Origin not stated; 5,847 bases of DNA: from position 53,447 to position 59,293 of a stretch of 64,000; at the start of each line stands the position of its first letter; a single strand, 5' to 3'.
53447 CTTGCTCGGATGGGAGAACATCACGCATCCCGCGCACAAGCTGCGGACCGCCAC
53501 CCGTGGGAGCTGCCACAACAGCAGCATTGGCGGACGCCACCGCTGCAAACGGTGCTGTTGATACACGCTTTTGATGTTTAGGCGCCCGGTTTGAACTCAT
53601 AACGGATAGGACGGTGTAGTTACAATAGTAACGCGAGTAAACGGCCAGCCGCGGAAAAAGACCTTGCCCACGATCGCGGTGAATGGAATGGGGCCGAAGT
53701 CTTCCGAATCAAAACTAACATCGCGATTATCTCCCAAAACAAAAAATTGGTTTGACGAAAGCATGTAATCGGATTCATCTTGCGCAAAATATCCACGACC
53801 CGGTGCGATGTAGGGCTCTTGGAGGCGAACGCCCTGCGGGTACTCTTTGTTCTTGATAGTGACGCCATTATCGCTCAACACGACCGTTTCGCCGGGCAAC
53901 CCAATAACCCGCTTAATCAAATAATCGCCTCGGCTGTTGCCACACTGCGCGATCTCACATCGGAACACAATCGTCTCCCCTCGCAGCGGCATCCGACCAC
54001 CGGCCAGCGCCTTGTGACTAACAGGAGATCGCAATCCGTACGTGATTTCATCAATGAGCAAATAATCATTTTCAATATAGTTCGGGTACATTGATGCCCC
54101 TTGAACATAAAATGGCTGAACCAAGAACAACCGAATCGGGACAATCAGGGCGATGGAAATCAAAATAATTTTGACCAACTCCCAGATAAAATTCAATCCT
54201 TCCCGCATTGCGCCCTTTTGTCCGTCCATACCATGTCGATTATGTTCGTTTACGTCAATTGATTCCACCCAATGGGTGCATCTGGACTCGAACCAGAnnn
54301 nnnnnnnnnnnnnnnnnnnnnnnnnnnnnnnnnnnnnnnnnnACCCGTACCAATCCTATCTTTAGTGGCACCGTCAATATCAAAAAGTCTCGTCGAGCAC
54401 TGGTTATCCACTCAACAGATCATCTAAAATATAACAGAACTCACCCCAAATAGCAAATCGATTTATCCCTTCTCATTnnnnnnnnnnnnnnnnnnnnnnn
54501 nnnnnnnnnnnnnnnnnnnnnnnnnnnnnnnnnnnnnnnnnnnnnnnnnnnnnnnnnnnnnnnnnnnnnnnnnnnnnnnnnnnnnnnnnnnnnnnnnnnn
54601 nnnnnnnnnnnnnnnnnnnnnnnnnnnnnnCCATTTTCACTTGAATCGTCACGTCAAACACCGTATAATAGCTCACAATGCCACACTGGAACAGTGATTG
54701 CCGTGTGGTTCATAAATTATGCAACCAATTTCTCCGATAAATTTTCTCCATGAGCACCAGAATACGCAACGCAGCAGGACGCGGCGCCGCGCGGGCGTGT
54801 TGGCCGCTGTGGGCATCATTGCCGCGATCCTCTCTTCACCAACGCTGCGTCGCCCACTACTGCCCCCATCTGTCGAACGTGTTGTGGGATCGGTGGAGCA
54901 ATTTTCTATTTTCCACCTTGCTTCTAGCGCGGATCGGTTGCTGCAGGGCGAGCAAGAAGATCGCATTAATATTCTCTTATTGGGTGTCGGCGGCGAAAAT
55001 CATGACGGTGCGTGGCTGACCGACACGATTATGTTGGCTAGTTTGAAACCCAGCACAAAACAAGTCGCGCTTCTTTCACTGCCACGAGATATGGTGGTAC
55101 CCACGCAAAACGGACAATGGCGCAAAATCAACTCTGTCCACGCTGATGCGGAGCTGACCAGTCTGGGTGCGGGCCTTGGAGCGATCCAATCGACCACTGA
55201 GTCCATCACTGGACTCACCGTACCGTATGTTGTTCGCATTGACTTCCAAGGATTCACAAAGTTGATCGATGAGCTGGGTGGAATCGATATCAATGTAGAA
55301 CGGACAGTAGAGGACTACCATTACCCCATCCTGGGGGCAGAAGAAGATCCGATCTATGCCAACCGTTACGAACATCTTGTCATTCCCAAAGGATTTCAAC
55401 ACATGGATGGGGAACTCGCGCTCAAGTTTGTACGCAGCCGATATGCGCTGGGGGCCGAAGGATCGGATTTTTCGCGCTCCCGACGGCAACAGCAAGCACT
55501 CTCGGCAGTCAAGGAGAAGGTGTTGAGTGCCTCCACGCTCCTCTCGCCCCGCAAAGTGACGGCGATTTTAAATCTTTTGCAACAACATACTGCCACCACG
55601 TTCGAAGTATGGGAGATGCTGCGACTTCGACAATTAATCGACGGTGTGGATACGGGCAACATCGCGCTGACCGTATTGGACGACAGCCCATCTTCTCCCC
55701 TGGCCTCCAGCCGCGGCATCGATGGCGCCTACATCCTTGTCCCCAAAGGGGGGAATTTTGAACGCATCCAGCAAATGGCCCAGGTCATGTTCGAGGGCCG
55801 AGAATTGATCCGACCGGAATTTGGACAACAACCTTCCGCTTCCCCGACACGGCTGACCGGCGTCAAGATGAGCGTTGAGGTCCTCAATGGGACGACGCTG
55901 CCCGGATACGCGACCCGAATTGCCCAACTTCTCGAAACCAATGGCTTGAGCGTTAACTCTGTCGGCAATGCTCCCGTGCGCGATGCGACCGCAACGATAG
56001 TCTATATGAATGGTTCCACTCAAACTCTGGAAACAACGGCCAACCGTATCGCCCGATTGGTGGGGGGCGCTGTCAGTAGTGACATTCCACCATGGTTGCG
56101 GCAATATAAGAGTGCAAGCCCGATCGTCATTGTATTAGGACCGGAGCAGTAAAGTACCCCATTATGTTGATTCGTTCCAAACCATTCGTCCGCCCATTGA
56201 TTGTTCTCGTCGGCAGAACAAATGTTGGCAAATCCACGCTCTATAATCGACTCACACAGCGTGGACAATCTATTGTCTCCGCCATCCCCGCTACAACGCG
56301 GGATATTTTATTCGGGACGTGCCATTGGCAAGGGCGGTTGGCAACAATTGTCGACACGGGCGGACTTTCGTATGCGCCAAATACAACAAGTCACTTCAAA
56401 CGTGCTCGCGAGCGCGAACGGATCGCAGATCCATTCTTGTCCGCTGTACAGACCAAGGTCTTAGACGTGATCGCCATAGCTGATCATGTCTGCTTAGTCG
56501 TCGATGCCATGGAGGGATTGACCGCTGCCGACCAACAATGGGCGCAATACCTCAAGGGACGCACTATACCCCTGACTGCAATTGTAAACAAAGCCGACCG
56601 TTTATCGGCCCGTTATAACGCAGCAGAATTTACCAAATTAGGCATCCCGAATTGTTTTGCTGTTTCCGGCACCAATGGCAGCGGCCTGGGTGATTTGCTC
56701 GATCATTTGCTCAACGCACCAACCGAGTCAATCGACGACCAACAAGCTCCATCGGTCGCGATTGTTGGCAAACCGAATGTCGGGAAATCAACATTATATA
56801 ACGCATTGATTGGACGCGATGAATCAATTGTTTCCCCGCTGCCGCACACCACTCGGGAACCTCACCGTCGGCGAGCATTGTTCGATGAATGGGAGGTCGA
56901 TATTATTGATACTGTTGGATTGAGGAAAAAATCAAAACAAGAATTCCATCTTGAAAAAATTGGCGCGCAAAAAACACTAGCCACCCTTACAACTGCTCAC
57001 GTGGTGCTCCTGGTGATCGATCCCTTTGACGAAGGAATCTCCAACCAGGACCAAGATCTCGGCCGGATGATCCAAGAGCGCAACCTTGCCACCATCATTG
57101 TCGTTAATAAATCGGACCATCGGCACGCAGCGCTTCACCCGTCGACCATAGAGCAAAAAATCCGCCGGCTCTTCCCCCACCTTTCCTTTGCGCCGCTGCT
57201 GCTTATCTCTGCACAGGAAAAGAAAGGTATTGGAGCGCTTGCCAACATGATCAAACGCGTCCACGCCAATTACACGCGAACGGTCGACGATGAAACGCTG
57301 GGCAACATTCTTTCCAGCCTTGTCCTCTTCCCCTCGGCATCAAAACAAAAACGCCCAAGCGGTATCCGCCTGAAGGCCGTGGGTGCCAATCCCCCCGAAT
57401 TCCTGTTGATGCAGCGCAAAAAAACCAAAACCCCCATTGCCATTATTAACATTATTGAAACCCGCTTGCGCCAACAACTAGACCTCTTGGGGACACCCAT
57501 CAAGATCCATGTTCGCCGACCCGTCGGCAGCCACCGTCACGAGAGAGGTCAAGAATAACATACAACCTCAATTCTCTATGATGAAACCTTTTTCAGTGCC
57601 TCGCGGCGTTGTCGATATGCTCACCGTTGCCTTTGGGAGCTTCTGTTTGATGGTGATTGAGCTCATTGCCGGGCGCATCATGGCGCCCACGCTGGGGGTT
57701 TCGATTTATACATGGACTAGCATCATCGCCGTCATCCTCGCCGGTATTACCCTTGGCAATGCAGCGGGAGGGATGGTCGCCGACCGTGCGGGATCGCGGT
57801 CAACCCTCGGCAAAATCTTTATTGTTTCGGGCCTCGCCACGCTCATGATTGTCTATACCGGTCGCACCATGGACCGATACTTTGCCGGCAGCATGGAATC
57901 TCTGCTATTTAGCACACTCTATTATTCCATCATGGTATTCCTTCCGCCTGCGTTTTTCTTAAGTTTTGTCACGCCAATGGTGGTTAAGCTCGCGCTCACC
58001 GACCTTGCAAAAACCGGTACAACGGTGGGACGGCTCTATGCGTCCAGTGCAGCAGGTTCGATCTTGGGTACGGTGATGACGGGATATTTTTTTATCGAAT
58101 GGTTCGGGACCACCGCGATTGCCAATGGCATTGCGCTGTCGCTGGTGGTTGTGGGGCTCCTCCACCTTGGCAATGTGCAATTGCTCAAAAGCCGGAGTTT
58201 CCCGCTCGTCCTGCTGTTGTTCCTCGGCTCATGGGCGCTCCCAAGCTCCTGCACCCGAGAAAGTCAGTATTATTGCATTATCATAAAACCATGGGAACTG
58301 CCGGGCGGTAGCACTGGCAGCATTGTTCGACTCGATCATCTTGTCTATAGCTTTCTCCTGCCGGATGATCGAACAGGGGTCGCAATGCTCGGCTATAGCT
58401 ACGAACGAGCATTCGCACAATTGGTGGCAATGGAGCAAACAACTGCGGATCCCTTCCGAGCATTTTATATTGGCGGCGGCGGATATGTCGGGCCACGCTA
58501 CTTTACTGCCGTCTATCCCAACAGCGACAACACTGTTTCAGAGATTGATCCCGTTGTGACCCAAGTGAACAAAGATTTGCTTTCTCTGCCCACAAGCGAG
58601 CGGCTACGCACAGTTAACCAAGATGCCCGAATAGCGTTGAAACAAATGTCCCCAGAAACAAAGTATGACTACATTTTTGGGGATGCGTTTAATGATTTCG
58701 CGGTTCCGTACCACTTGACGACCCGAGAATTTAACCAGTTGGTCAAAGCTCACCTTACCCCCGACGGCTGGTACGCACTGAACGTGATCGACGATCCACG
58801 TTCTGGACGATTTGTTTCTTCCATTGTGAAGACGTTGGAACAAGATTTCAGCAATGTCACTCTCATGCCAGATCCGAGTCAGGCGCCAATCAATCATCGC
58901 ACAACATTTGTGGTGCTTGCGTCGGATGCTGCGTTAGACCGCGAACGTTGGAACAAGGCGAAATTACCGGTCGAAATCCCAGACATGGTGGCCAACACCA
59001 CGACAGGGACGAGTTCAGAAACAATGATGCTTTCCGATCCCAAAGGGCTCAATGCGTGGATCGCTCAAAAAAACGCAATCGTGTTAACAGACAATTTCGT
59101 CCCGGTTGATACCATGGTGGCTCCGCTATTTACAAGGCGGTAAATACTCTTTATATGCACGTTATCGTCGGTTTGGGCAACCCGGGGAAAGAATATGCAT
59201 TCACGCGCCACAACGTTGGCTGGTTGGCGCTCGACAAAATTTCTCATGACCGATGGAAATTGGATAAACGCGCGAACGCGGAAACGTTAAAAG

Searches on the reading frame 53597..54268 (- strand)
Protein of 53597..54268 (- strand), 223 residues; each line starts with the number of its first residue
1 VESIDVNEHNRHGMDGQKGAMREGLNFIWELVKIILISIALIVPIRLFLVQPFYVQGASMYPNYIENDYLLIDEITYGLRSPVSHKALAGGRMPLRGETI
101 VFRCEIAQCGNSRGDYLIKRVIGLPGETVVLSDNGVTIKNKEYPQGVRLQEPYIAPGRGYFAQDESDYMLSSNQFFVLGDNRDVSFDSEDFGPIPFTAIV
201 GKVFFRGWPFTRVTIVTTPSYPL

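Call 7: search_protein_families(library=pfam, proteins=[window:53597-54268:-], max_evalue=0.01)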
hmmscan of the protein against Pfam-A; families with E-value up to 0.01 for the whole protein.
window:53597-54268:- (223 aa): 1 family
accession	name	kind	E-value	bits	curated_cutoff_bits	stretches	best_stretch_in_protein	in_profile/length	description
PF10502.14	Peptidase_S26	-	8.1e-35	120.7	22.9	1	29-208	2-168/168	Signal peptidase, peptidase S26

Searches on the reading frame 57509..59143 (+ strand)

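Call 8: search_protein_families(library=pfam, proteins=[window:57509-59143:+], max_evalue=0.01)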
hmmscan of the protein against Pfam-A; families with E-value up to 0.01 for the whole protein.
window:57509-59143:+ (544 aa): 1 family
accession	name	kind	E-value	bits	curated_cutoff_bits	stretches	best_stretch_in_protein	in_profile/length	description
PF01564.23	Spermine_synth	-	0.002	18.1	22.9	1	341-425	45-131/186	Spermine/spermidine synthase domain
